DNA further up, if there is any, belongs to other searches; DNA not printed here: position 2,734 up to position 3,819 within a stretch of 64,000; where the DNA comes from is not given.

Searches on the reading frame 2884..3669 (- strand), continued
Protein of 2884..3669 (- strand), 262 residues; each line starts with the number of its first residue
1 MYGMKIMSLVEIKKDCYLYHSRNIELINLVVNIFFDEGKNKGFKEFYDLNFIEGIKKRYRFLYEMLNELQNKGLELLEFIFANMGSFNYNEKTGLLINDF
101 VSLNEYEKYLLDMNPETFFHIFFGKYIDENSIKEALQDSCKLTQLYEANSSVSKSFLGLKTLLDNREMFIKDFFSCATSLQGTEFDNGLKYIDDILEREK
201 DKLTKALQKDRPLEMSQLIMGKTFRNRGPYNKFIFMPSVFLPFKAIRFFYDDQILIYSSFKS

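Call 74: fold_search(model_id=the predicted structure, library=pdb)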
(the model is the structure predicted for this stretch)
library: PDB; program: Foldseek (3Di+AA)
matches with E <= 10: 45; with E <= 0.001: 0
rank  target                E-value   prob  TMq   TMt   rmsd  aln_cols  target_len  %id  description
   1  6k1q                  2.4e+00  0.02  0.10  0.08  23.3       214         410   14  Human endothelin receptor type-B in complex with inverse agonist IRL2500 (released 2019-07-17)
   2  9uew_A                2.8e+00  0.01  0.12  0.13  20.0       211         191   12  Wild-type Bacillus megaterium Penicillin G Acylase with Non-Covalently Bound Phenylacetic Acid (released 2026-02-18)
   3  6qti_A                3.1e+00  0.03  0.16  0.07  13.6       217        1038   12  Structure of ovine transhydrogenase in the presence of NADP+ in a "double face-down" conformation (released 2019-08-28)
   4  6oh3                  3.5e+00  0.02  0.14  0.13  16.9       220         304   13  X-ray crystal structure of the mouse CMP-sialic acid transporter in complex with CMP-sialic acid, by lipidic cubic phase (released 2019-04-24)
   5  4tx5_A                3.7e+00  0.01  0.10  0.13  22.9       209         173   11  Crystal structure of Smac-DIABLO (in space group P65) (released 2015-07-15)
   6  6mux_d                3.9e+00  0.02  0.13  0.16  14.4       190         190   13  The structure of the Plasmodium falciparum 20S proteasome in complex with one PA28 activator (released 2019-08-07)
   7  6xmj_O                3.9e+00  0.02  0.11  0.14  17.7       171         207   12  Human 20S proteasome bound to an engineered 11S (PA26) activator (released 2020-07-22)
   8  1puo_A                4.1e+00  0.05  0.18  0.27  10.4       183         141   11  Crystal structure of Fel d 1- the major cat allergen (released 2003-10-14)
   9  8swl                  4.5e+00  0.01  0.13  0.11  19.0       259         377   11  Substrate free structure of cytochrome P450 CYP105Q4 from mycobacterium marinum (released 2024-03-27)
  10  8rsr                  4.8e+00  0.01  0.13  0.10  23.4       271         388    9  Crystal structure of marine actinobacteria clade rhodopsin (MAR) - human GTPase Arf1 (L8K,Q71L) chimera; N state (released 2025-04-02)
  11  8fhc_B                5.0e+00  0.01  0.13  0.15  18.1       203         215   13  Protein 41 with aldehyde deformylating oxidase activity from Gamma proteobacterium (released 2023-12-20)
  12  7nyw_C                5.6e+00  0.01  0.13  0.12  22.4       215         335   12  Cryo-EM structure of the MukBEF-MatP-DNA head module (released 2021-07-07)
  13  7yi2_A                6.5e+00  0.02  0.17  0.10  17.2       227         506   14  Cryo-EM structure of Rpd3S in loose-state Rpd3S-NCP complex (released 2023-06-14)
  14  8j02_A                6.5e+00  0.02  0.16  0.13  20.6       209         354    9  Human KCNQ2(F104A)-CaM-PIP2-CBD complex in state II (released 2023-12-13)
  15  1ni6_C                6.5e+00  0.01  0.14  0.16  14.3       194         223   12  Comparisions of the Heme-Free and-Bound Crystal Structures of Human Heme Oxygenase-1 (released 2003-04-01)
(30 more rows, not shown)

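Call 80: search_solved_structures(query=A2, max_evalue=10)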
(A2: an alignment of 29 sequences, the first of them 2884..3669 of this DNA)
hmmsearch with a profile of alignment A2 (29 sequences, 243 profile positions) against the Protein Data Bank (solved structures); distinct sequences matched with E-value up to 10: 6.
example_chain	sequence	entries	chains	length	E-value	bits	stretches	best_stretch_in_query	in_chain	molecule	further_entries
6ifk_D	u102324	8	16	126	0.19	14.9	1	7-95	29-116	Type III-A CRISPR-associated protein Csm2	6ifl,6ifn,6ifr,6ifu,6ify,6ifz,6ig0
4gyv_A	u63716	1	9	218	0.46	13.6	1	91-151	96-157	FERM, RhoGEF and pleckstrin domain-containing protein 2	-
8znj_B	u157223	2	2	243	0.47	13.6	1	11-114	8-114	SiAgo-associated protein1, SiAga1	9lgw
5j1h_A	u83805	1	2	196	0.91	12.6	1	69-181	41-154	Plectin,Plectin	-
9wa8_A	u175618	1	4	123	0.94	12.6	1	47-130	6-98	Anti-CRISPR protein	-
7rh8_A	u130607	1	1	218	2.2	11.4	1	26-83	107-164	Uracil phosphoribosyltransferase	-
